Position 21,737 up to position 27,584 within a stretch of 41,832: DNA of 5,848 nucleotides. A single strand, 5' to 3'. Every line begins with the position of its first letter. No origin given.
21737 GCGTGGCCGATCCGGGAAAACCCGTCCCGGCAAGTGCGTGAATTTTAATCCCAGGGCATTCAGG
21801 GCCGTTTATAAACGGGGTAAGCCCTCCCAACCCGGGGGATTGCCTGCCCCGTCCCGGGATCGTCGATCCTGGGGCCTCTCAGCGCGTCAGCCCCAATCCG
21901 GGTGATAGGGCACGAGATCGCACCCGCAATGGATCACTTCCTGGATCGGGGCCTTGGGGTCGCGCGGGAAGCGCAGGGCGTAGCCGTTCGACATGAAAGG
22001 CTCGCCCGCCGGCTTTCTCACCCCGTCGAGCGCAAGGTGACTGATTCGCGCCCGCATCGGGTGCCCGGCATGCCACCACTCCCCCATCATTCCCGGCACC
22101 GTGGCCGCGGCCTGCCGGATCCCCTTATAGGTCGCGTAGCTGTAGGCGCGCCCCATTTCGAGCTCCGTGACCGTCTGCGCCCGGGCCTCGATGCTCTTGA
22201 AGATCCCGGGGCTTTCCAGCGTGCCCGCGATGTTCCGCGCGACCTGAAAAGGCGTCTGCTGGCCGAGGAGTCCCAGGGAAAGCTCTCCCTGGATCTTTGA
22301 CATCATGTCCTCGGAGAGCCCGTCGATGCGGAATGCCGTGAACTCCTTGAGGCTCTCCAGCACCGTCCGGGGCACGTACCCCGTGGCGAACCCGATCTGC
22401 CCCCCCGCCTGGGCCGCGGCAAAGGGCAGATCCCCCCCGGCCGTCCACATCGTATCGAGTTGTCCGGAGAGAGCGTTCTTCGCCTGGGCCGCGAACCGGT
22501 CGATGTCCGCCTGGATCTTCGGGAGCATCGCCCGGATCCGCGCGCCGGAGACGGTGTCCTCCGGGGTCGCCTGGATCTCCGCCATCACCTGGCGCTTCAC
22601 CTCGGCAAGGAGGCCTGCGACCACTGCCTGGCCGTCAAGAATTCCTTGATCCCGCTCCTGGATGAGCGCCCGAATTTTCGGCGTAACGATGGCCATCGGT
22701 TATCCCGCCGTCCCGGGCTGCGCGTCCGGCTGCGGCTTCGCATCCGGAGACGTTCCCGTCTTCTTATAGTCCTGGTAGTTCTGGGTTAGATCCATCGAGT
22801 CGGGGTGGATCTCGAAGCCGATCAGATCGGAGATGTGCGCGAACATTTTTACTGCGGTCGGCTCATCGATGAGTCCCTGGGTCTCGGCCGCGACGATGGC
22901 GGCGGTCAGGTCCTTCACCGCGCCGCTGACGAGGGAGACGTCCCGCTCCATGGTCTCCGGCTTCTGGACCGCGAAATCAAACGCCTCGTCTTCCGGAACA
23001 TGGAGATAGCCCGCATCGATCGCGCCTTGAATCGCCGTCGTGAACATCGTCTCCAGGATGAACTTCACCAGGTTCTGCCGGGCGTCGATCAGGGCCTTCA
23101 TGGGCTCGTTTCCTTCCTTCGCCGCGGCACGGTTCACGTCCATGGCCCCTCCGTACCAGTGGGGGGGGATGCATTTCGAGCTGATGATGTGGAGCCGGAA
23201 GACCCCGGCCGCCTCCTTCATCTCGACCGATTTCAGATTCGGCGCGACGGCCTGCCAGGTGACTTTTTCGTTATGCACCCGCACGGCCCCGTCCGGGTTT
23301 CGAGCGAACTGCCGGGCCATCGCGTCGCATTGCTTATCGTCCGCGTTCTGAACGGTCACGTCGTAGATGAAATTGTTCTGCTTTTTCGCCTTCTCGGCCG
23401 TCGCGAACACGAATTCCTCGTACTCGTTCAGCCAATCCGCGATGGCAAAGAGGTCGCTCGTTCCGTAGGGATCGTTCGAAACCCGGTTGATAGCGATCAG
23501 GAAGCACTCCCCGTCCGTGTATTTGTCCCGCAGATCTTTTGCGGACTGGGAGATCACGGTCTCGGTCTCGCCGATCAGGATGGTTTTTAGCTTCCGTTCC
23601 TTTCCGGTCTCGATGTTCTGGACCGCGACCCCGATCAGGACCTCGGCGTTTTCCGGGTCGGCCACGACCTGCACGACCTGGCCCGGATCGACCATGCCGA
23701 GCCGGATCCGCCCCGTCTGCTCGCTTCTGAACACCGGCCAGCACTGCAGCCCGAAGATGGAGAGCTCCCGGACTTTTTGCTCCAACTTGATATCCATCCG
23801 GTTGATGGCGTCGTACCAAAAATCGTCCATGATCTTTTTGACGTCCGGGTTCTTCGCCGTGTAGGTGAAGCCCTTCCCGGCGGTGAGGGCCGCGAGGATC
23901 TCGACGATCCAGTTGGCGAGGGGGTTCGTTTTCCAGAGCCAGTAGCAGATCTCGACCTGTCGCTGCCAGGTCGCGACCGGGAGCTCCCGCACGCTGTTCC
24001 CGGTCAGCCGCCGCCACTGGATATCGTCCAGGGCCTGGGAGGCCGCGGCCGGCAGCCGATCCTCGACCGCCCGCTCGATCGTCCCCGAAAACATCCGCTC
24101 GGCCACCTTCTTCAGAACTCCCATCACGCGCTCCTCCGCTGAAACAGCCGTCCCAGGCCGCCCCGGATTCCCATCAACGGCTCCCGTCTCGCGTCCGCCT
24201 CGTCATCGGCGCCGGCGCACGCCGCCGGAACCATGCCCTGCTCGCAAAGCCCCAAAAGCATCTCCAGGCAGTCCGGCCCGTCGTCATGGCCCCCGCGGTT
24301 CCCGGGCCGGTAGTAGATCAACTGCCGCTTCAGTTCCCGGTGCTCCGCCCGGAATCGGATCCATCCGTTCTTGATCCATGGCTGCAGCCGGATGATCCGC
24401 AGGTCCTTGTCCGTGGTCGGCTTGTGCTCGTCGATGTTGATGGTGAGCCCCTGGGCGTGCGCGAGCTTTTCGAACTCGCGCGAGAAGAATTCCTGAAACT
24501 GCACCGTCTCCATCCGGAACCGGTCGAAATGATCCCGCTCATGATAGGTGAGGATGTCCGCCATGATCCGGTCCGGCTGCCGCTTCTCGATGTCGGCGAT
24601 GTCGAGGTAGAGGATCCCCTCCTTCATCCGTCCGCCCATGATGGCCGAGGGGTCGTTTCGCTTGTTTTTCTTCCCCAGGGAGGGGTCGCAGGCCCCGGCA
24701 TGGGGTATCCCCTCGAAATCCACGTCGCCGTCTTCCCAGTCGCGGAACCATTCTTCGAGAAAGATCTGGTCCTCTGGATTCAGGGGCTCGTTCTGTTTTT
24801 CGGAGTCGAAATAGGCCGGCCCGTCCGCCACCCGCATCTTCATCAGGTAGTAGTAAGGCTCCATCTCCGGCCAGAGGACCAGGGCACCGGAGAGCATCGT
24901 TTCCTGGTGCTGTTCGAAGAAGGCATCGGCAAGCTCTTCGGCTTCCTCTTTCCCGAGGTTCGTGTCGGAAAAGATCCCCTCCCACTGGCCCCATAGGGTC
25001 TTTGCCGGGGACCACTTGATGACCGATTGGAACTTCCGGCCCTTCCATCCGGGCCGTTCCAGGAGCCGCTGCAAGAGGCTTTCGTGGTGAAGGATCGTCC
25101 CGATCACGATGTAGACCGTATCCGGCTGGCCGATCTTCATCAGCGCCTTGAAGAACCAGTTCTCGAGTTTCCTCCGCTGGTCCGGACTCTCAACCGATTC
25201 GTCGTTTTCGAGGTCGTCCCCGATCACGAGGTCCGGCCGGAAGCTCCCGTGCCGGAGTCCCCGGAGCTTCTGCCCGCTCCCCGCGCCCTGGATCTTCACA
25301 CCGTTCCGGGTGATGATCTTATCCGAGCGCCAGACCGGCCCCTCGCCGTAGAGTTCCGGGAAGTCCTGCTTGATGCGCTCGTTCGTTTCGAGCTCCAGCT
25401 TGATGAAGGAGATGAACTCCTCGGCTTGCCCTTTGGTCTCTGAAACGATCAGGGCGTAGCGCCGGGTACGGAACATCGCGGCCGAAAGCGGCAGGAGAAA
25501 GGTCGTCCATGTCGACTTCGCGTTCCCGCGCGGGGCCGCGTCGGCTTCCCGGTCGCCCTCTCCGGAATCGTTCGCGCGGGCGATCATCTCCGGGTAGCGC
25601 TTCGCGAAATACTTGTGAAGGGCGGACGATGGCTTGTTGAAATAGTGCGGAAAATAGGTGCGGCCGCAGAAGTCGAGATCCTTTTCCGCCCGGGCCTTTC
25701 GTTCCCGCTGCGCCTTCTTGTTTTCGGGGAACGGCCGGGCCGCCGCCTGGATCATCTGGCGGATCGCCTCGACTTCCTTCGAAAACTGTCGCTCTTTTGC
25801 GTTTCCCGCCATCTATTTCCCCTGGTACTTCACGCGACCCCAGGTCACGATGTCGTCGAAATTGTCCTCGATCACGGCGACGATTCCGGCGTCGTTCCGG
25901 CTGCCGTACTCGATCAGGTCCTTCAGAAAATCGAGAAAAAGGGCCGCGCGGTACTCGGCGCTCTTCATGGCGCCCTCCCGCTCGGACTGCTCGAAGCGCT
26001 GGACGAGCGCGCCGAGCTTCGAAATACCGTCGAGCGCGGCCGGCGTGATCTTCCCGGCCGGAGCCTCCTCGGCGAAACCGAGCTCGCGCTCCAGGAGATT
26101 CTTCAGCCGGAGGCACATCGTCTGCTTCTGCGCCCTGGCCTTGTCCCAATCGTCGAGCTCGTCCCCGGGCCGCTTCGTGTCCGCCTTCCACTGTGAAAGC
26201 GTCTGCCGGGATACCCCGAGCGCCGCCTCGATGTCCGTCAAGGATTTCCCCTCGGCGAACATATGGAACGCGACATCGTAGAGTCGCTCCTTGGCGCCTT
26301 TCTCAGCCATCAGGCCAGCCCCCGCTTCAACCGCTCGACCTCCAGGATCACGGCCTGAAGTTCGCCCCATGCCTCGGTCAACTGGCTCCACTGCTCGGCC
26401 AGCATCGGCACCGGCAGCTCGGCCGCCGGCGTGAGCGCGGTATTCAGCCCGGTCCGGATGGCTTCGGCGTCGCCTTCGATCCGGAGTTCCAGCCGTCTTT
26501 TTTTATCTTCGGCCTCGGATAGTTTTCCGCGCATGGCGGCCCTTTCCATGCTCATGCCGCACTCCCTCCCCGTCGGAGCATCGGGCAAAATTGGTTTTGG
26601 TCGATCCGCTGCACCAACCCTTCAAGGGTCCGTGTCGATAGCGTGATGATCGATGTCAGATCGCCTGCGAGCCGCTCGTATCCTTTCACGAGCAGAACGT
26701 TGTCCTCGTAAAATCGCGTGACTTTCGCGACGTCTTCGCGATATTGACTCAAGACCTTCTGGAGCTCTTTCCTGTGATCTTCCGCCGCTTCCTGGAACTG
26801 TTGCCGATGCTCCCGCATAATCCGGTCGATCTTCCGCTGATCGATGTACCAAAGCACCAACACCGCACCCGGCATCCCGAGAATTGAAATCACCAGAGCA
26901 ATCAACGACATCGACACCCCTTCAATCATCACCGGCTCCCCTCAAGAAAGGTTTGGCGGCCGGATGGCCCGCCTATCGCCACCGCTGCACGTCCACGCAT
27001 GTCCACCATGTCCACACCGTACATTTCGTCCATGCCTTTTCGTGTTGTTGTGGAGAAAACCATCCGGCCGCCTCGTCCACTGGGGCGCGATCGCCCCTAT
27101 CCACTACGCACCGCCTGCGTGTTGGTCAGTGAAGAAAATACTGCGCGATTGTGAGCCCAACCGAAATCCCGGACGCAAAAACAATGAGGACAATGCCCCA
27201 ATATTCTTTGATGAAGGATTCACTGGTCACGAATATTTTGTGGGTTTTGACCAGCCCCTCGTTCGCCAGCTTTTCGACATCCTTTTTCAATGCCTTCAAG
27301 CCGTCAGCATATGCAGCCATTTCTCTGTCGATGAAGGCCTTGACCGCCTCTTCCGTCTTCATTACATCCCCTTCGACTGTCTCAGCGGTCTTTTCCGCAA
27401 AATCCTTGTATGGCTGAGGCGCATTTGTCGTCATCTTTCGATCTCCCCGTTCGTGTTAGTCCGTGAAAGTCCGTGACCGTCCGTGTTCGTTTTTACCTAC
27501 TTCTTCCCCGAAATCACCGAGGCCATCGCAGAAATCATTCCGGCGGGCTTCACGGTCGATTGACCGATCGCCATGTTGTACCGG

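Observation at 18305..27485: Phased arrays of GTCCR heptamers (four copies, exactly 10 bp apart) in late-operon intergenic regions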

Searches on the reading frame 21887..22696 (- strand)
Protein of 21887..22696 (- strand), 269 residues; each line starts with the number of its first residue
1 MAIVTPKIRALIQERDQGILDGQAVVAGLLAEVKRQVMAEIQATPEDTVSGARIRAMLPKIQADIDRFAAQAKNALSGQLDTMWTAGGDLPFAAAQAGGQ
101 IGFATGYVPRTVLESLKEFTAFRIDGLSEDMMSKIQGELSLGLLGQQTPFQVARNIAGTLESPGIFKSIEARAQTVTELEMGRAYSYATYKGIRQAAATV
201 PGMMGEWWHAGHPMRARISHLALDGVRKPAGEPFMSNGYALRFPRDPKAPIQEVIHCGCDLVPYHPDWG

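Call 5: search_protein_families(library=phrogs, proteins=[window:21887-22696:-])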
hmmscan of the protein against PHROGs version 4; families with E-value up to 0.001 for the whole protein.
window:21887-22696:- (269 aa): 5 families
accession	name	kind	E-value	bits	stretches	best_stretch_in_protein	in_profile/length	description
phrog_2468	-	head and packaging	6.4e-21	76.1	1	16-264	37-272/303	head morphogenesis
phrog_3517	-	head and packaging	3.6e-17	63.7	1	167-263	229-327/371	head morphogenesis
phrog_2662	-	head and packaging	3.3e-15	56.7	1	23-263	493-707/717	portal protein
phrog_859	-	head and packaging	1.8e-10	41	1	30-265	107-290/807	portal protein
phrog_21789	-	head and packaging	0.00036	19.3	1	25-160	30-170/1195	virion structural protein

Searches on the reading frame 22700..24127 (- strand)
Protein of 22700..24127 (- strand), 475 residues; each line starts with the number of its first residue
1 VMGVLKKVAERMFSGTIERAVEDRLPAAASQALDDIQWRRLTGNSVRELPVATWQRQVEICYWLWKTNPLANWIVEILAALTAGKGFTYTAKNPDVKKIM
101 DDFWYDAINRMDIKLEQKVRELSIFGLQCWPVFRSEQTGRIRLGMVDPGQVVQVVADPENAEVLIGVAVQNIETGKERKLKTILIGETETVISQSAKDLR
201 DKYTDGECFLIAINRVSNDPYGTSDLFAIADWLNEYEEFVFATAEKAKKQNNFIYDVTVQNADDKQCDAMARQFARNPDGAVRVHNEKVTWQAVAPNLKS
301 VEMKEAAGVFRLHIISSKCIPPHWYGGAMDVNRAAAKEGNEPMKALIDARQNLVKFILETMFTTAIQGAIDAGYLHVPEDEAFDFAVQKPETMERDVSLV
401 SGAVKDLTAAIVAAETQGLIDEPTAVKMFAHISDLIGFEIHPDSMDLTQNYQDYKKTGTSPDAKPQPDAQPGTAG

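Call 5: search_protein_families(library=phrogs, proteins=[window:22700-24127:-])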
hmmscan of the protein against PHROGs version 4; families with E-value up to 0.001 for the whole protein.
window:22700-24127:- (475 aa): 2 families
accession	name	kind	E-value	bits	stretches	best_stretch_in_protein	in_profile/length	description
phrog_10963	-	head and packaging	1e-38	134.3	1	32-442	45-451/503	portal protein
phrog_64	-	head and packaging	1.7e-06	27.8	1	69-254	127-316/547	portal protein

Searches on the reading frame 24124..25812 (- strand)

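Call 5: search_protein_families(library=phrogs, proteins=[window:24124-25812:-])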
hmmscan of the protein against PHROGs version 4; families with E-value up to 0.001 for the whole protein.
window:24124-25812:- (562 aa): 5 families
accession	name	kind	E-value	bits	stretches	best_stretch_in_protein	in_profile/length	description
phrog_38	-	head and packaging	2.3e-103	348.3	1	6-533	219-713/760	terminase large subunit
phrog_14112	-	unknown function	3.7e-10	40.7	1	90-216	106-235/247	-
phrog_5573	-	head and packaging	1.3e-08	35.6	1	312-523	26-234/250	terminase large subunit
phrog_28155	-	head and packaging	4.4e-07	31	1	88-236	61-199/260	terminase large subunit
phrog_4758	-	head and packaging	0.00087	19.7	0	41-253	15-220/243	terminase large subunit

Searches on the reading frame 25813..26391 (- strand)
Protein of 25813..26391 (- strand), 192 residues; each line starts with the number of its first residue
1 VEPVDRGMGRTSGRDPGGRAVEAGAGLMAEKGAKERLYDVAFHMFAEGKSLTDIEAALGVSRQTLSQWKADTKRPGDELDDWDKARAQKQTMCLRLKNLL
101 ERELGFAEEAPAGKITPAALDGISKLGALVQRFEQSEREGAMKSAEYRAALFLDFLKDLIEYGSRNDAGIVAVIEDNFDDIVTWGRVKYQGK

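Call 5: search_protein_families(library=phrogs, proteins=[window:25813-26391:-])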
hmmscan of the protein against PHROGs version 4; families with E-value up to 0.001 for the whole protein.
window:25813-26391:- (192 aa): 3 families
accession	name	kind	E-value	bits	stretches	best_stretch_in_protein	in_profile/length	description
phrog_756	-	DNA, RNA and nucleotide metabolism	5.1e-10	40.5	1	43-166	13-142/166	DNA binding protein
phrog_4151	-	DNA, RNA and nucleotide metabolism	2.7e-06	28.3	1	33-149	5-94/154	DNA binding protein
phrog_8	-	transcription regulation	0.00043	20.8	1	48-78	89-119/346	transcriptional regulator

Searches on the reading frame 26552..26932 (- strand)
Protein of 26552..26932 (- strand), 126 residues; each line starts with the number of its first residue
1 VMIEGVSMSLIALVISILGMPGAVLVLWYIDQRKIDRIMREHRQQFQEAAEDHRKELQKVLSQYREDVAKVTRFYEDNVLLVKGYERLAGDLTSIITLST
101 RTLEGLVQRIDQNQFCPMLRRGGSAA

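Call 5: search_protein_families(library=phrogs, proteins=[window:26552-26932:-])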
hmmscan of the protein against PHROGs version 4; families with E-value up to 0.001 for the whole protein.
window:26552-26932:- (126 aa): 1 family
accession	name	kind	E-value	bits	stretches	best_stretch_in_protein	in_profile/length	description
phrog_25899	-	unknown function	1.8e-27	96.7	1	10-121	23-138/144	-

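Call 25: search_protein_families(library=pfam, proteins=[window:26552-26932:-], max_evalue=0.01)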
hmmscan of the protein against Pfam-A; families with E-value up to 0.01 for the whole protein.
window:26552-26932:- (126 aa): 3 families
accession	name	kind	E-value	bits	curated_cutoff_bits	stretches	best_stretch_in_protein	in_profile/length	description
PF04803.17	Cor1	-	0.00013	22.7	32.1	1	32-83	22-73/132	Cor1/Xlr/Xmr conserved region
PF21007.2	FBF1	-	0.0013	17.8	45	1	36-113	71-148/524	Fas-binding factor 1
PF11090.14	Phage_T7_Gp13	-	0.0096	16.7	25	0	6-59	3-54/86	Bacteriophage T7, probable scaffold protein Gp13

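Call 93: search_protein_families(library=ncbifam, proteins=[window:26552-26932:-], max_evalue=0.01)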
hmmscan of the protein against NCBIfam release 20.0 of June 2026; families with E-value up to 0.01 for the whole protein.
window:26552-26932:- (126 aa): 0 families

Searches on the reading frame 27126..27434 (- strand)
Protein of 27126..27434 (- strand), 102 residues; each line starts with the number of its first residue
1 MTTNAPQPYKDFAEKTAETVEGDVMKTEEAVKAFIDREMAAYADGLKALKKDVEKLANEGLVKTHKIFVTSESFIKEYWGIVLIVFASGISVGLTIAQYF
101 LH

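Call 5: search_protein_families(library=phrogs, proteins=[window:27126-27434:-])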
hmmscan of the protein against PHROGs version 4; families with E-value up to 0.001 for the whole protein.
window:27126-27434:- (102 aa): 0 families

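Call 25: search_protein_families(library=pfam, proteins=[window:27126-27434:-], max_evalue=0.01)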
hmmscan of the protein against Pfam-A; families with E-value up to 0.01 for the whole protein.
window:27126-27434:- (102 aa): 1 family
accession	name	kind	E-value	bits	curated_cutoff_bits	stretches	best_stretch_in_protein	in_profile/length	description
PF11180.13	DUF2968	-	0.0014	18.7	27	1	3-54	78-130/180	Protein of unknown function (DUF2968)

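Call 85: find_encoding_contigs(protein=window:27126-27434:-, flank=3000, max_places=6)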
Protein window:27126-27434:- (102 aa): no gene with exactly this product is on record in the collection.

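Call 93: search_protein_families(library=ncbifam, proteins=[window:27126-27434:-], max_evalue=0.01)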
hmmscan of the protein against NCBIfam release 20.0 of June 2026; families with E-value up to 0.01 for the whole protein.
window:27126-27434:- (102 aa): 0 families
